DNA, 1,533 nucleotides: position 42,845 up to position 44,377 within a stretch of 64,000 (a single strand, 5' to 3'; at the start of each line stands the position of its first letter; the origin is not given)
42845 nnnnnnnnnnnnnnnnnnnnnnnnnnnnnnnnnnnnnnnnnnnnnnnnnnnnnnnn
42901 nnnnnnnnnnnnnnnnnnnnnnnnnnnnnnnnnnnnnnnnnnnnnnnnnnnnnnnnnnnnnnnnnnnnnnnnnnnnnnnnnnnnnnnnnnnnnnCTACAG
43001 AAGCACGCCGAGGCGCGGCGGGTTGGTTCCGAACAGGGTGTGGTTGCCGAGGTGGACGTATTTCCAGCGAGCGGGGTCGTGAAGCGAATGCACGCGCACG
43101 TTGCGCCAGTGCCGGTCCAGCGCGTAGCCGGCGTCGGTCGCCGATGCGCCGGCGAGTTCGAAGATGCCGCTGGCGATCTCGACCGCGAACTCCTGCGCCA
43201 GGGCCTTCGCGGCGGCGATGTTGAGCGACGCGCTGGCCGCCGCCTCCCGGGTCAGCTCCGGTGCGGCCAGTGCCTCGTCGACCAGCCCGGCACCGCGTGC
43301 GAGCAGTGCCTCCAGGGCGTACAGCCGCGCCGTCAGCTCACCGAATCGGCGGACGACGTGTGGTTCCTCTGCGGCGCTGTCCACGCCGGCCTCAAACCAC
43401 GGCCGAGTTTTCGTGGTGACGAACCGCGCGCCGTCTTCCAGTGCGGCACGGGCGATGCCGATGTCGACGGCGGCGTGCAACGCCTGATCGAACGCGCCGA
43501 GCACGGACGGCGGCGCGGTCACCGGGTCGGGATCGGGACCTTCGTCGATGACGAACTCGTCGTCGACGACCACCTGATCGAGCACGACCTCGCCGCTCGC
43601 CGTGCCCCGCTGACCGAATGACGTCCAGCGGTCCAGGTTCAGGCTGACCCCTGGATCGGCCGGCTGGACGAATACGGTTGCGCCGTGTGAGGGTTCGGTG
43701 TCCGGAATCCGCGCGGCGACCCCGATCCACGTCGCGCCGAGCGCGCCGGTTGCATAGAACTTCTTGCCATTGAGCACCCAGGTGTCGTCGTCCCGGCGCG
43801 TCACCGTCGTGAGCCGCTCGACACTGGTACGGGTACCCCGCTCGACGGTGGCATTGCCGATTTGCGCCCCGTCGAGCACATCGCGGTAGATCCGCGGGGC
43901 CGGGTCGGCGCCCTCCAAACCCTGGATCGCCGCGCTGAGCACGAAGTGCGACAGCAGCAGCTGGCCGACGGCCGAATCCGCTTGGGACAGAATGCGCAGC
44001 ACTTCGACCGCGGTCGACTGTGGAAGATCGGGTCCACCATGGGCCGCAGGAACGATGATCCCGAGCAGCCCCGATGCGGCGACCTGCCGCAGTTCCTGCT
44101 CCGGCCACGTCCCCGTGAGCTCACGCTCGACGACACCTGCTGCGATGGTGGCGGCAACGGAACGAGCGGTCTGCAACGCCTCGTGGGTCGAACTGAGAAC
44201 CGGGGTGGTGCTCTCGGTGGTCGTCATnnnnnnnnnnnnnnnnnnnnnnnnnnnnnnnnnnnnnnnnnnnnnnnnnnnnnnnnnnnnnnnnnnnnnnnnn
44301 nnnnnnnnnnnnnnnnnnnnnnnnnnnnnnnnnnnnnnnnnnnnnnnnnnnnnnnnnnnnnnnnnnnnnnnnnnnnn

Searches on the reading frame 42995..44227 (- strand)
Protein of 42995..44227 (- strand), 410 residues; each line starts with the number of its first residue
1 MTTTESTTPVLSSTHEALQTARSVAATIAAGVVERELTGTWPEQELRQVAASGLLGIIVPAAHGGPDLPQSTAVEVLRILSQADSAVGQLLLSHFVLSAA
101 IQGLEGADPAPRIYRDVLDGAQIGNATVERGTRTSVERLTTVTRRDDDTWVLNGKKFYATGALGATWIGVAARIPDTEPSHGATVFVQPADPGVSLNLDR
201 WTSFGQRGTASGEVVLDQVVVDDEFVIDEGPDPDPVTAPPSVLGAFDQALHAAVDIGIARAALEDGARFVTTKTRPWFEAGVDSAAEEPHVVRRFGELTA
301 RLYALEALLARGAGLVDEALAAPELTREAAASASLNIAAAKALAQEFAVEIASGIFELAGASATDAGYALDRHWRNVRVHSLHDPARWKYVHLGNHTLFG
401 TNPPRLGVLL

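Call 40: search_protein_families(library=pfam, max_evalue=0.00001, proteins=[window:42995-44227:-])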
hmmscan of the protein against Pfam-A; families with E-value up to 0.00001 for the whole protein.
window:42995-44227:- (410 aa): 4 families
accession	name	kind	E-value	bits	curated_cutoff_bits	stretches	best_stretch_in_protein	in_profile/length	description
PF08028.16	Acyl-CoA_dh_2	-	5.8e-17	62.7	22.7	1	250-383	2-129/134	Acyl-CoA dehydrogenase, C-terminal domain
PF02770.24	Acyl-CoA_dh_M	-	6.6e-13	49.1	33.3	1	129-219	6-97/97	Acyl-CoA dehydrogenase, middle domain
PF00441.29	Acyl-CoA_dh_1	-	1.1e-08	35.8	22.4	1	249-381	16-132/150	Acyl-CoA dehydrogenase, C-terminal domain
PF02771.21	Acyl-CoA_dh_N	-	9.2e-08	32.9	22.9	1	19-98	9-89/113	Acyl-CoA dehydrogenase, N-terminal domain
